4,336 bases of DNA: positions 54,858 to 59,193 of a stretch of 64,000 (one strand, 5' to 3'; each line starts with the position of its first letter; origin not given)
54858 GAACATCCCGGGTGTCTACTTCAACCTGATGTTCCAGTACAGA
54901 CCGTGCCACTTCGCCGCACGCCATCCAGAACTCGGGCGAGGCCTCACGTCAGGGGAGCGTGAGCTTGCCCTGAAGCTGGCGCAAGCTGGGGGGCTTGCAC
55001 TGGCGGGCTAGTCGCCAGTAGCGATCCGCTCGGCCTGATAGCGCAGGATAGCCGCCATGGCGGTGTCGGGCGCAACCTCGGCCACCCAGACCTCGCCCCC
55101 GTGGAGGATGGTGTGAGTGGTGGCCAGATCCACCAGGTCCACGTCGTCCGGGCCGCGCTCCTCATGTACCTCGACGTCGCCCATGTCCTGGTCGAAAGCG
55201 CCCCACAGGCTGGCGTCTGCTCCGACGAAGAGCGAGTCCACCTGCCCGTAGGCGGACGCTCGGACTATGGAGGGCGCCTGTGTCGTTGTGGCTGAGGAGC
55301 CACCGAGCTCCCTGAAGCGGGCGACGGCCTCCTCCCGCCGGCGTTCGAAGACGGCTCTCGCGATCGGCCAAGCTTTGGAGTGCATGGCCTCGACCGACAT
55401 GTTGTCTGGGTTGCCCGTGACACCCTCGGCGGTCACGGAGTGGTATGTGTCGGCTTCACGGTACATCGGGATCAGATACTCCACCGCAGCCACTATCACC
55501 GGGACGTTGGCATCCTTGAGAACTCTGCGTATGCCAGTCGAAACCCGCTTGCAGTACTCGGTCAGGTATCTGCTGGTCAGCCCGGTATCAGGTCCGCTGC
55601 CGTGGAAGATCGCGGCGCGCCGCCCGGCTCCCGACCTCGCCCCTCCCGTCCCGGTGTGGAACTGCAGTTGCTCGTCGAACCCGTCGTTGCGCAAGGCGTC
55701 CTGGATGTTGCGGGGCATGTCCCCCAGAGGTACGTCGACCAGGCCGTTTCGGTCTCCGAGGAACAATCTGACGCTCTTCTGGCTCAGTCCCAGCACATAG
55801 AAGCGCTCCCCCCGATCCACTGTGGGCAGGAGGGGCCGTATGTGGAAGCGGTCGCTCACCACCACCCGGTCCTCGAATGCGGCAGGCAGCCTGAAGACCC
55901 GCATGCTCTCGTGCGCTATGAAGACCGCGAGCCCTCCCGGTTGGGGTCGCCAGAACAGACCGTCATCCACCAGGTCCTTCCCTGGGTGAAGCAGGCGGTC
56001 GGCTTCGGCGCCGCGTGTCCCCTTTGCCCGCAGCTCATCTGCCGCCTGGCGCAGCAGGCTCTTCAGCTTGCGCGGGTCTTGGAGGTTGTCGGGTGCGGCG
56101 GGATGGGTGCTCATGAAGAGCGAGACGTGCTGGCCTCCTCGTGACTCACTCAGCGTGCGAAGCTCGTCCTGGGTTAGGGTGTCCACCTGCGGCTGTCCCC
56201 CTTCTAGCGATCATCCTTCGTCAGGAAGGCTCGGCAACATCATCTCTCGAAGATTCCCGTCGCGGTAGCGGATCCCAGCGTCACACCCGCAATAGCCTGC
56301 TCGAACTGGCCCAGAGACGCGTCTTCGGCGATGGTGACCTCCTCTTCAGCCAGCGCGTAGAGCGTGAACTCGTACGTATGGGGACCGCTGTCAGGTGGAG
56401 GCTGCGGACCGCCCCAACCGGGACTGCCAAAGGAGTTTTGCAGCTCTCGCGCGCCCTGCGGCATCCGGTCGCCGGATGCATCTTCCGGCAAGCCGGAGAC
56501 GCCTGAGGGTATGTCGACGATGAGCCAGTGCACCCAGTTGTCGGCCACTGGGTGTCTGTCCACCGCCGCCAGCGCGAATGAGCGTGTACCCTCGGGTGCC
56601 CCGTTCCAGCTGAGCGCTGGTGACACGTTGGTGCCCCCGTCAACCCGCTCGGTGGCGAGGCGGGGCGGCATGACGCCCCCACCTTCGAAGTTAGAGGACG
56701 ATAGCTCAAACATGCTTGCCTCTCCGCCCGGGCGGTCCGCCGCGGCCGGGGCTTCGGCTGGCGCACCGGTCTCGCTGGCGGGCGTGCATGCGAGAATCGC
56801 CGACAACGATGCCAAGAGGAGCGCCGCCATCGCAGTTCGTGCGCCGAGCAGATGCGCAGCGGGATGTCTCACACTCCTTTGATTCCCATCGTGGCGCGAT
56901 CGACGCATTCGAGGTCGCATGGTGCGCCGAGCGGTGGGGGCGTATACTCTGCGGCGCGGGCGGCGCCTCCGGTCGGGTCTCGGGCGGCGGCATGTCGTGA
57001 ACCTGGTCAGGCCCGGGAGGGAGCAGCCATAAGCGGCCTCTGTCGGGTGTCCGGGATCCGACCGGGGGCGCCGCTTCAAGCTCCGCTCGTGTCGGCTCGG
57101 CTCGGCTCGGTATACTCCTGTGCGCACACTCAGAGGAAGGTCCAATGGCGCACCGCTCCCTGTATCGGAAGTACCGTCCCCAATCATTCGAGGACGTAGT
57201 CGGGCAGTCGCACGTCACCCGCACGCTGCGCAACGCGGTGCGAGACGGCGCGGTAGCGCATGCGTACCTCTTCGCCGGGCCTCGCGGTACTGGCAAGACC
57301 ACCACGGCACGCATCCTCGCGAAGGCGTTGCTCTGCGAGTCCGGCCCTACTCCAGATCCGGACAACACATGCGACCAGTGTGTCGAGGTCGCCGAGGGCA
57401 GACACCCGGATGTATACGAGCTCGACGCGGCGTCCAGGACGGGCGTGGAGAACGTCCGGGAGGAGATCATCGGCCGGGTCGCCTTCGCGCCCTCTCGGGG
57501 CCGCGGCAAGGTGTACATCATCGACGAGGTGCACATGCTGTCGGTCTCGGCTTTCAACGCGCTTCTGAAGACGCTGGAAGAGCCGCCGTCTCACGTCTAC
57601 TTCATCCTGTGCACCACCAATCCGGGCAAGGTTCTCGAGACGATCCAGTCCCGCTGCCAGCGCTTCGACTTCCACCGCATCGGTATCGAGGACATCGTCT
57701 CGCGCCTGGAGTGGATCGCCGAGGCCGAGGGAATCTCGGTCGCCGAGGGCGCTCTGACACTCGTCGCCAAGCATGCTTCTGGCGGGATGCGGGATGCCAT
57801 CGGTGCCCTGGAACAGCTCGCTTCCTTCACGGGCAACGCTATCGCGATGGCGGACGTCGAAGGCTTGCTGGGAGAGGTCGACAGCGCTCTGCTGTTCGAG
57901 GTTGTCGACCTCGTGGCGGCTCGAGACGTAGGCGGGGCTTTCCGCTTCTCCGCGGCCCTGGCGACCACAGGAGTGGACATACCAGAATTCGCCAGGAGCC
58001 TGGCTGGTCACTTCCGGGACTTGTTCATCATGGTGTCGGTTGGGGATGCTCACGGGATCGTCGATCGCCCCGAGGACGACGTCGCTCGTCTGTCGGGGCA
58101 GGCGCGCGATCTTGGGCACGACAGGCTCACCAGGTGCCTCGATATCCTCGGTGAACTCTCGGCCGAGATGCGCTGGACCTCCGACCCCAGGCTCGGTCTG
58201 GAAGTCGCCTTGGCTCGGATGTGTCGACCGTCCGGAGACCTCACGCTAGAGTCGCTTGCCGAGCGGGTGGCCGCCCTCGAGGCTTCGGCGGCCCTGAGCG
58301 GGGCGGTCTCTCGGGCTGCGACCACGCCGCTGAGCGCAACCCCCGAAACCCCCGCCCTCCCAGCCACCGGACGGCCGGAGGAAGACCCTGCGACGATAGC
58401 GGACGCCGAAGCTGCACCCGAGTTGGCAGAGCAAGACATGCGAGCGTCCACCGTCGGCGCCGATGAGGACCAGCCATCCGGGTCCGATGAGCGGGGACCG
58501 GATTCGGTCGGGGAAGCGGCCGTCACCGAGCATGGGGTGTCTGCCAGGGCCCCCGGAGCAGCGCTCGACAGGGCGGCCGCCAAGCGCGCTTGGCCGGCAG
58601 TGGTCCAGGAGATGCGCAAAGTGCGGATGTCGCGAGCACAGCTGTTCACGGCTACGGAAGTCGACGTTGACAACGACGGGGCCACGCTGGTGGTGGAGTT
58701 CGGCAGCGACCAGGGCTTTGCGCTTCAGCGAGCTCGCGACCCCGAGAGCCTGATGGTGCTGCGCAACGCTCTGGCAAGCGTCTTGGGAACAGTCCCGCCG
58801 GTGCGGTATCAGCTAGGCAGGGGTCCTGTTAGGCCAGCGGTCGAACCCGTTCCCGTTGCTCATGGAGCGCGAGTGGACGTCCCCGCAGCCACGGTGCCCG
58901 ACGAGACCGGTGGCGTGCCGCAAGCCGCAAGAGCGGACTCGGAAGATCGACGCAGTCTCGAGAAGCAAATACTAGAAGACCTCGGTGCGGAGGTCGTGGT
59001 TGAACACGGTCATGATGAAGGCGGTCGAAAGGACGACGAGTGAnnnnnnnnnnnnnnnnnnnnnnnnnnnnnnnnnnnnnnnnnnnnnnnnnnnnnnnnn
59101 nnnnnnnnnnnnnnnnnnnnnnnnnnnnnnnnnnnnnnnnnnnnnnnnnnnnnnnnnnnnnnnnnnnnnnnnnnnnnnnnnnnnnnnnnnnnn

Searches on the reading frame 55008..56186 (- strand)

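Call 31: search_protein_families(library=pfam, proteins=[window:55008-56186:-], max_evalue=0.0001)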
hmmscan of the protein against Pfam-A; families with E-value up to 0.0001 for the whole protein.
window:55008-56186:- (392 aa): 5 families
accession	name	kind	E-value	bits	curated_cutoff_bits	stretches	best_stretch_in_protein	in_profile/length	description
PF18849.6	baeRF_family7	-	3.2e-36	125.1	27.2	1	129-276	1-142/144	Bacterial archaeo-eukaryotic release factor family 7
PF18845.6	baeRF_family3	-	9.3e-35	120.9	31.5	1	128-314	1-167/168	Bacterial archaeo-eukaryotic release factor family 3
PF18848.6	baeRF_family6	-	3.5e-25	89.5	27.5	1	128-276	2-147/149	Bacterial archaeo-eukaryotic release factor family 6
PF18855.6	baeRF_family11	-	2.6e-13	51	27.2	1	130-275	5-132/139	Bacterial archaeo-eukaryotic release factor family 11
PF18851.6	baeRF_family8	-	6.4e-13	49.2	27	1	128-283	3-140/141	Bacterial archaeo-eukaryotic release factor family 8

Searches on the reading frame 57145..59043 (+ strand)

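Call 31: search_protein_families(library=pfam, proteins=[window:57145-59043:+], max_evalue=0.0001)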
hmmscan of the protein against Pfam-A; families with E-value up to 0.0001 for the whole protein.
window:57145-59043:+ (632 aa): 11 families
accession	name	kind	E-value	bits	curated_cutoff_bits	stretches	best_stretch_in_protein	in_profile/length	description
PF13177.12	DNA_pol3_delta2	-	1e-45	156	27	1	21-178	2-159/161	DNA polymerase III, delta subunit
PF12169.13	DNA_pol3_gamma3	-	6.6e-14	52.3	24.4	1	235-363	3-131/143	DNA polymerase III subunits gamma and tau domain III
PF00004.35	AAA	-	3.7e-11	44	21.2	1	42-175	2-124/131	ATPase family associated with various cellular activities (AAA)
PF22608.2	DNAX_ATPase_lid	-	3.9e-08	33.4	27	1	184-225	2-43/49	DNA polymerase III clamp loader subunit, ATPase lid domain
PF05496.18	RuvB_N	-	1.3e-06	28.7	27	1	11-66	2-61/159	Holliday junction DNA helicase RuvB P-loop domain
PF13401.12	AAA_22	-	1.7e-06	28.8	27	1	42-158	9-123/130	AAA domain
PF07728.20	AAA_5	-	2e-05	25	22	0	42-147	3-93/139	AAA domain (dynein-related subfamily)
PF20964.2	DnaX_C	-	2.4e-05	24.7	26.2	0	469-558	4-88/113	DNA polymerase III subunit tau, C-terminal domain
PF06068.19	TIP49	-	3.1e-05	23.8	23.8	0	123-161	277-313/347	TIP49 P-loop domain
PF13191.12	AAA_16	-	4.4e-05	24.5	32.6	0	19-139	3-151/167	AAA ATPase domain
PF13604.12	AAA_30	-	7.1e-05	23.1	27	0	41-153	21-121/191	AAA domain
